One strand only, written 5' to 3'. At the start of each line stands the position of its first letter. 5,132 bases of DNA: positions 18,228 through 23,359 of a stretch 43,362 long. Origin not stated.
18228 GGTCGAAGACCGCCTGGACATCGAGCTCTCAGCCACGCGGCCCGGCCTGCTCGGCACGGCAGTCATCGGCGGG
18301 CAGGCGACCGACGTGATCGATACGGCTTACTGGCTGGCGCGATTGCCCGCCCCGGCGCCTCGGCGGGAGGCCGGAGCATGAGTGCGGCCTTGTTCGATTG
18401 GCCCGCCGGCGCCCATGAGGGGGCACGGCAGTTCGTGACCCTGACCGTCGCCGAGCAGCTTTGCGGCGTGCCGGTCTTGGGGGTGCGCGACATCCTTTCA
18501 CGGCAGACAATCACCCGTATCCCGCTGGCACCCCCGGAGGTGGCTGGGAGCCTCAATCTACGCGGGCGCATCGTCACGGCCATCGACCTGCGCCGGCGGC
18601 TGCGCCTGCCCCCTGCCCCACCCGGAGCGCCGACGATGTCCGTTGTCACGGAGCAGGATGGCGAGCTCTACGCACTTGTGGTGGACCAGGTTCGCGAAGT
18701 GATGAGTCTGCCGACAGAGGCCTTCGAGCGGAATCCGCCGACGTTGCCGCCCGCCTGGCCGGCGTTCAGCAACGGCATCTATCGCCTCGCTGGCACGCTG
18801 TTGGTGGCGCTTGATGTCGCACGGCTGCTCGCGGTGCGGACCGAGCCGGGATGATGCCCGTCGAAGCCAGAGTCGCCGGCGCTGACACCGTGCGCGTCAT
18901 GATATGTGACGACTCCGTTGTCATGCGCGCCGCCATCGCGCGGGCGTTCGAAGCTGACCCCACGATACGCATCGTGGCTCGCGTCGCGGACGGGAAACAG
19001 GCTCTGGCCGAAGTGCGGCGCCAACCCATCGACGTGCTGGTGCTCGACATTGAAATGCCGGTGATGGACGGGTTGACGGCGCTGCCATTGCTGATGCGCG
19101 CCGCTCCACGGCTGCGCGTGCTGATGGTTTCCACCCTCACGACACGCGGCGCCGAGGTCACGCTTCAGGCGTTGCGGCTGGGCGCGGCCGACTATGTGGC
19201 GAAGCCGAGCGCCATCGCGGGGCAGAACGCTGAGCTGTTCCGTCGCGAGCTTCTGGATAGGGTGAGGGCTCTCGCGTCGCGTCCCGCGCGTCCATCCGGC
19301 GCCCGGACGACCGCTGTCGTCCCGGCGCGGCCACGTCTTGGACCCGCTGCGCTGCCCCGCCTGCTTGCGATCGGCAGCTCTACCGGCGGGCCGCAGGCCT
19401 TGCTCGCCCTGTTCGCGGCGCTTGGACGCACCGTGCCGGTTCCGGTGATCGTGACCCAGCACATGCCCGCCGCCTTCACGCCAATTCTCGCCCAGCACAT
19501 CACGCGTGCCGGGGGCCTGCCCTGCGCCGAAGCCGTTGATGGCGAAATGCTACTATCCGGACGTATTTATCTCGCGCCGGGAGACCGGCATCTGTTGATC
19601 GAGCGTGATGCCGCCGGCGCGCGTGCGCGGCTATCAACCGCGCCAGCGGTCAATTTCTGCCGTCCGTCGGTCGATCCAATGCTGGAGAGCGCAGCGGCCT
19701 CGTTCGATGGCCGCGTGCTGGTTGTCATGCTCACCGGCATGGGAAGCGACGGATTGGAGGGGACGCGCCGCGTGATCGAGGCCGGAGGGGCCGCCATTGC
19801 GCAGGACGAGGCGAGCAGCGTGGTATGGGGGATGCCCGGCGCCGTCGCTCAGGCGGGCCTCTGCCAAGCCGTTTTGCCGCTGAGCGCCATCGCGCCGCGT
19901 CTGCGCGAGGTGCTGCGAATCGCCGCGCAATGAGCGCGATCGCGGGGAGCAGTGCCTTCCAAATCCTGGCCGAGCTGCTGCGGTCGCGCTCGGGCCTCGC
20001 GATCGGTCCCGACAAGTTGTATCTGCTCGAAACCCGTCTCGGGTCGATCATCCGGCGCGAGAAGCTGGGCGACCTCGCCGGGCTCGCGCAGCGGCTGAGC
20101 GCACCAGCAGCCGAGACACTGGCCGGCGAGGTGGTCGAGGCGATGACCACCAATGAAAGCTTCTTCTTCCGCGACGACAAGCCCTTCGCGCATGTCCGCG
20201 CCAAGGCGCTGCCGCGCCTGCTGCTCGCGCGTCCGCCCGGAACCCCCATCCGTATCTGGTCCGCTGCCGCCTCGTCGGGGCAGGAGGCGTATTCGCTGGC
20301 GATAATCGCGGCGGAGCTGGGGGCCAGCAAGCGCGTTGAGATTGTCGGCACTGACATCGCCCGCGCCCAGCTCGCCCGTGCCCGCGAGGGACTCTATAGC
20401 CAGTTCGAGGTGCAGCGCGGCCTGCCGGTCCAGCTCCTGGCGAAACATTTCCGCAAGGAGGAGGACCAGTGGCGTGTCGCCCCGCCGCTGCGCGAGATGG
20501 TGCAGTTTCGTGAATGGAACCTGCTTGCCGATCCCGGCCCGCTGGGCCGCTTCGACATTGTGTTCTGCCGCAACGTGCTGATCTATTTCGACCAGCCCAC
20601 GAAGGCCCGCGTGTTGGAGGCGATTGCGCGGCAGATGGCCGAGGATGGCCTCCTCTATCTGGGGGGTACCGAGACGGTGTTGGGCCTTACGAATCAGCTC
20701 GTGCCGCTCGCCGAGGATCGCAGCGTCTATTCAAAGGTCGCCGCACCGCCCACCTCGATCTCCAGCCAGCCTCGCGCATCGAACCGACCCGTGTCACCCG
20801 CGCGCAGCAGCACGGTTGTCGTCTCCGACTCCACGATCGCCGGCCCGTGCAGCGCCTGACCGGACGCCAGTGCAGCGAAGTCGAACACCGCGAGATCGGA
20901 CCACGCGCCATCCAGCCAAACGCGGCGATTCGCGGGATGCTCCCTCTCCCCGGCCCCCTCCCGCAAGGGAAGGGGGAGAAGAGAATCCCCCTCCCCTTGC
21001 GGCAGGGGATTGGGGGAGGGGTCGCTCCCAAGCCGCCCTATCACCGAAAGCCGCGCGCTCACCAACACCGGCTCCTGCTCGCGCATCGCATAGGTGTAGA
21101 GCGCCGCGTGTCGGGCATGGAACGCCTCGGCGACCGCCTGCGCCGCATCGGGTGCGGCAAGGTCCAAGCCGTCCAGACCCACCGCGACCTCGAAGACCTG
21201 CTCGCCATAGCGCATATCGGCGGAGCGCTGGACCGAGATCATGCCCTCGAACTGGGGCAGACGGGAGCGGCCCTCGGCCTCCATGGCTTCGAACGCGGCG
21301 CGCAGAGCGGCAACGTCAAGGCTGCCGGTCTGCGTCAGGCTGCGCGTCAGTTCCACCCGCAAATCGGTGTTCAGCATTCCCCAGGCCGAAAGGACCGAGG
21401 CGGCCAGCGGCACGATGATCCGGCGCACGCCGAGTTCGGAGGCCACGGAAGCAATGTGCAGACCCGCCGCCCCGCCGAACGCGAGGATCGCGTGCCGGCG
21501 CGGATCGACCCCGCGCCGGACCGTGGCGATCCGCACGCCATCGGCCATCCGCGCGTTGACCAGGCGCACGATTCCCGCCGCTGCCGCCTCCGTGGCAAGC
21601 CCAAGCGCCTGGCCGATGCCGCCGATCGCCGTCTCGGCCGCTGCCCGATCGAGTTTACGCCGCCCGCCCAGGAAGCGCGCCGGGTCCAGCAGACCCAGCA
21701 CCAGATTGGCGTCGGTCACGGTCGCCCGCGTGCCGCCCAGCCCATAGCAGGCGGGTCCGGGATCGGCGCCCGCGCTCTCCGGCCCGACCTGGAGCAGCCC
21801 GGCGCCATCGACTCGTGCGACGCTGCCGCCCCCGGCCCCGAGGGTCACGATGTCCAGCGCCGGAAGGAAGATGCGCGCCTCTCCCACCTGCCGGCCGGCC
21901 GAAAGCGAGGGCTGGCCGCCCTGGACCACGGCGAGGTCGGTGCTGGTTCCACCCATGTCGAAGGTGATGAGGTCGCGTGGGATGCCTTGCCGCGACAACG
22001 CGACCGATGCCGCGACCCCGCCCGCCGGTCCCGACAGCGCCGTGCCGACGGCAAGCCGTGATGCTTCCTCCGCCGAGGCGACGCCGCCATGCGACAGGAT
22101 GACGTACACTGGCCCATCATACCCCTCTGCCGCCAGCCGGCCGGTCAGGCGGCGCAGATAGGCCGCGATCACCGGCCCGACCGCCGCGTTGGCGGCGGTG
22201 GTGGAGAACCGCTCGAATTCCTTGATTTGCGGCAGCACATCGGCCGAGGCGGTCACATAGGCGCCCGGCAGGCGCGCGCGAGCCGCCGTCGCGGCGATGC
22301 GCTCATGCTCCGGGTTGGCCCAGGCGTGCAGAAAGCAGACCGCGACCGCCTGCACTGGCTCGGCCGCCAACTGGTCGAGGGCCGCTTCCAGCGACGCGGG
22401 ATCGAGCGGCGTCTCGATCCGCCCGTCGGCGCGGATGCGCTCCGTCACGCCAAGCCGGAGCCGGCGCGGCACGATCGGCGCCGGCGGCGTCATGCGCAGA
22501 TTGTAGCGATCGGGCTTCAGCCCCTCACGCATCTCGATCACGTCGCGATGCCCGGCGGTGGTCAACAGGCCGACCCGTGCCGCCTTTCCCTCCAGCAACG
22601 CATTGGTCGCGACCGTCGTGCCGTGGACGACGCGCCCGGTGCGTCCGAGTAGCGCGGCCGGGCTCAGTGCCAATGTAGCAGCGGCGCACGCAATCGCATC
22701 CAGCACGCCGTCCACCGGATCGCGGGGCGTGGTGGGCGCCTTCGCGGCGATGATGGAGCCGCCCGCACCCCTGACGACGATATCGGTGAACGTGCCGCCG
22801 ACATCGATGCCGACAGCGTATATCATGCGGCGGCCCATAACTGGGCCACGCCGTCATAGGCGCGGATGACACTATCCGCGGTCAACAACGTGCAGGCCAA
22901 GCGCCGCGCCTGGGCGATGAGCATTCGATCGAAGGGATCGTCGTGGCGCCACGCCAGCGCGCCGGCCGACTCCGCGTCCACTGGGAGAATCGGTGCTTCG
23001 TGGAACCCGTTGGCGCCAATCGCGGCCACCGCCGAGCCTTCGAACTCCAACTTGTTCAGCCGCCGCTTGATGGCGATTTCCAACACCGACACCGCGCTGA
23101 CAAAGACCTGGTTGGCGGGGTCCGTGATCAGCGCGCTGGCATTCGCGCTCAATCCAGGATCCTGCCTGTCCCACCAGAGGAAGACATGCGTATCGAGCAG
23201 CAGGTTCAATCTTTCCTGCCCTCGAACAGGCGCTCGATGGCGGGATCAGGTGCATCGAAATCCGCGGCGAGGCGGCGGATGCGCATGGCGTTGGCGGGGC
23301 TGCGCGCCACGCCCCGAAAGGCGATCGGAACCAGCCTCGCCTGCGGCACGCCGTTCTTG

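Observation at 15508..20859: Che-like operon headed by a ChpT-family histidine phosphotransferase and lacking cheY and MCP genes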

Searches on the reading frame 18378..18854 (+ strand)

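Call 3: search_protein_families(library=pfam, proteins=[window:18378-18854:+], max_evalue=0.01)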
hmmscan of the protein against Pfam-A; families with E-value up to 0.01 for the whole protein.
window:18378-18854:+ (158 aa): 1 family
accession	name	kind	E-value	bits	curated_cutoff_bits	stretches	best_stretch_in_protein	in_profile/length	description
PF01584.24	CheW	-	1.2e-31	109.6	23.5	1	18-152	1-135/138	CheW-like domain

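Call 25: search_protein_families(library=ncbifam, proteins=[window:18378-18854:+], max_evalue=0.00001)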
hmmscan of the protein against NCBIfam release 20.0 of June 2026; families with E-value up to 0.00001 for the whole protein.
window:18378-18854:+ (158 aa): 1 family
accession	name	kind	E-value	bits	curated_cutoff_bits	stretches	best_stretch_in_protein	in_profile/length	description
NF007903.0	PRK10612.1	equivalog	3.7e-11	43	260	1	16-152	16-152/167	chemotaxis protein CheW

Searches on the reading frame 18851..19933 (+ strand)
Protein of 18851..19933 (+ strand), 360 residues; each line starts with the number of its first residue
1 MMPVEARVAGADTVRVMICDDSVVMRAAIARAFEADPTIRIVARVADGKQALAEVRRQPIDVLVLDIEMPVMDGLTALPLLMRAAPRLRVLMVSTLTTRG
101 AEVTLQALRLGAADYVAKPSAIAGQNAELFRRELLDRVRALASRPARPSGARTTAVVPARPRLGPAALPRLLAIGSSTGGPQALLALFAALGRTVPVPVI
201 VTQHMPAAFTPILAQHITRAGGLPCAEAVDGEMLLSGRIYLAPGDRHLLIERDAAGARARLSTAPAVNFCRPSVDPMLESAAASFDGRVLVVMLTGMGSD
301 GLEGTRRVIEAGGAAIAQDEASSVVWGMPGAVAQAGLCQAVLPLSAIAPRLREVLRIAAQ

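Call 3: search_protein_families(library=pfam, proteins=[window:18851-19933:+], max_evalue=0.01)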
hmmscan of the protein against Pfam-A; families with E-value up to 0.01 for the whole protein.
window:18851-19933:+ (360 aa): 2 families
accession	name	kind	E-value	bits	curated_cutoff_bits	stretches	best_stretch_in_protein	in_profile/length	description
PF01339.22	CheB_methylest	-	1.9e-58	197.5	24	1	173-351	2-174/174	CheB methylesterase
PF00072.30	Response_reg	-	6.8e-22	78.2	30.2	1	16-121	1-102/111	Response regulator receiver domain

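Call 25: search_protein_families(library=ncbifam, proteins=[window:18851-19933:+], max_evalue=0.00001)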
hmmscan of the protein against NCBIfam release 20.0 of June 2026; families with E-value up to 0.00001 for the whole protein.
window:18851-19933:+ (360 aa): 64 families (the best 25 are shown)
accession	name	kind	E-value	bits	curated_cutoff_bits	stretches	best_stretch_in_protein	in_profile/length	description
NF001965.0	PRK00742.1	subfamily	3.8e-115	384.9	293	1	13-354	3-352/357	chemotaxis-specific protein-glutamate methyltransferase CheB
NF009206.0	PRK12555.1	subfamily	2.8e-87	292.8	342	1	14-356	1-337/340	chemotaxis-specific protein-glutamate methyltransferase CheB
TIGR02875.1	spore_0_A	equivalog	1.4e-14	54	200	1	13-123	2-112/262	sporulation transcription factor Spo0A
NF007935.0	PRK10651.1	equivalog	5.3e-13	48.6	250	1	12-118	5-109/216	two-component system response regulator NarL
NF008469.0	PRK11361.1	equivalog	5.3e-13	48.5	714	1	14-125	5-112/461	acetoacetate metabolism transcriptional regulator AtoC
NF052445.1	RespRegMctR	equivalog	5.8e-13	48.7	300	1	14-118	2-104/205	two-component system response regulator MctR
NF011896.0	PRK15369.1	equivalog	7.3e-13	48.6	242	1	13-121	3-109/211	two component system response regulator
NF007018.1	PRK09483.1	equivalog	1.3e-12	47.8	280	1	14-121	2-107/217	UvrY/SirA/GacA family response regulator transcription factor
NF007708.0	PRK10403.1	equivalog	2.5e-12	46.7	343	1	12-118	5-109/215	nitrate/nitrite response regulator protein NarP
NF007969.0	PRK10693.1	equivalog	3.7e-12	45.9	329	1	15-119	9-109/337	two-component system response regulator RssB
NF041733.1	resp_reg_CseB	equivalog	2.8e-11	43.2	350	1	15-143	2-123/228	two-component system response regulator CseB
NF008677.0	PRK11697.1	equivalog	4.6e-11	42.5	246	1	14-120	2-103/238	two-component system response regulator BtsR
NF033120.0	vanR_FM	exception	6.3e-11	42.4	460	1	14-127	4-116/231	vancomycin resistance response regulator transcription factor, VanR-F/VanR-M family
TIGR01818.1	ntrC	equivalog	6.3e-11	41.7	558.6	1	16-124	1-105/463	nitrogen regulation protein NR(I)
NF041367.1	CheY_Halo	equivalog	7.1e-11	42.5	200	1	16-119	1-100/114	chemotaxis protein CheY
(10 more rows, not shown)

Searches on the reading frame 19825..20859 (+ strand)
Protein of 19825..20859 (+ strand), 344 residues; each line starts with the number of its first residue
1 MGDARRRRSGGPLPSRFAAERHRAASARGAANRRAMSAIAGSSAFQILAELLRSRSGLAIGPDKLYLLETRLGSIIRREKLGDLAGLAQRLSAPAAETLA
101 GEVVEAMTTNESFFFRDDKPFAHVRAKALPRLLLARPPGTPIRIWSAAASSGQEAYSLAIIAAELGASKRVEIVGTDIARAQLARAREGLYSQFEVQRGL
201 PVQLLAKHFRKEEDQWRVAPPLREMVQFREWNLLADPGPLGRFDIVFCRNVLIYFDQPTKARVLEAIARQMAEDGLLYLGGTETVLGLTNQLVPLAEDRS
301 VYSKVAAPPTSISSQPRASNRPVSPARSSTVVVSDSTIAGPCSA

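Call 3: search_protein_families(library=pfam, proteins=[window:19825-20859:+], max_evalue=0.01)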
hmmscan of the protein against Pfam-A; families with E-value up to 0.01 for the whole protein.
window:19825-20859:+ (344 aa): 7 families
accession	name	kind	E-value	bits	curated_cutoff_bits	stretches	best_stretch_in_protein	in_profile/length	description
PF01739.24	CheR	-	5e-53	179.9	27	1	110-292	1-186/195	CheR methyltransferase, SAM binding domain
PF08242.18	Methyltransf_12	-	6.2e-07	30.5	30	1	161-277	14-98/98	Methyltransferase domain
PF03705.20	CheR_N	-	9.5e-07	28.9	27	1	44-92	2-50/53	CheR methyltransferase, all-alpha domain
PF13649.12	Methyltransf_25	-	7.1e-06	27.1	27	1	225-275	47-97/97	Methyltransferase domain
PF08241.18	Methyltransf_11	-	0.00016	22.7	21.2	1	222-278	43-94/95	Methyltransferase domain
PF13489.12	Methyltransf_23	-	0.00055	20.2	27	1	167-279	41-116/164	Methyltransferase domain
PF13847.12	Methyltransf_31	-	0.00062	19.9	27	0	241-279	73-109/145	Methyltransferase domain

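Call 25: search_protein_families(library=ncbifam, proteins=[window:19930-20859:+], max_evalue=0.00001)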
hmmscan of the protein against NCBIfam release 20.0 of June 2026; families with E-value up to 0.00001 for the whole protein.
window:19930-20859:+ (309 aa): 1 family
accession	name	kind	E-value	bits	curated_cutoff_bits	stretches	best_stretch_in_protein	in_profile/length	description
NF007902.0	PRK10611.1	equivalog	7.6e-33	113.9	435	1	8-256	25-272/287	protein-glutamate O-methyltransferase CheR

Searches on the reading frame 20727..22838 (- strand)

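Call 3: search_protein_families(library=pfam, proteins=[window:20727-22838:-], max_evalue=0.01)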
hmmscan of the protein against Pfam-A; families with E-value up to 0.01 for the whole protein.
window:20727-22838:- (703 aa): 3 families
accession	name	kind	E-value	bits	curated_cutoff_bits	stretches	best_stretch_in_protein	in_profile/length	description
PF01968.24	Hydantoinase_A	-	7.7e-83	278.5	22.9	1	210-495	1-289/291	Hydantoinase/oxoprolinase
PF05378.19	Hydant_A_N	-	1.6e-50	171.7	25.2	1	9-188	2-174/176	Hydantoinase/oxoprolinase N-terminal region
PF19278.4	Hydant_A_C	-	4e-09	36.6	21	1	535-689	40-185/193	Hydantoinase/oxoprolinase C-terminal domain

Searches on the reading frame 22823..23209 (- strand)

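Call 80: search_protein_families(library=pfam, proteins=[window:22823-23209:-], max_evalue=0.001)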
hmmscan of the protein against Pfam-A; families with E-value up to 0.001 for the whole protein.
window:22823-23209:- (128 aa): 1 family
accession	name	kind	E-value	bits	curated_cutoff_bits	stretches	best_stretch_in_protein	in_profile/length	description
PF01850.27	PIN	-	1.7e-12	48.5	23.6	1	4-119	2-118/120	PIN domain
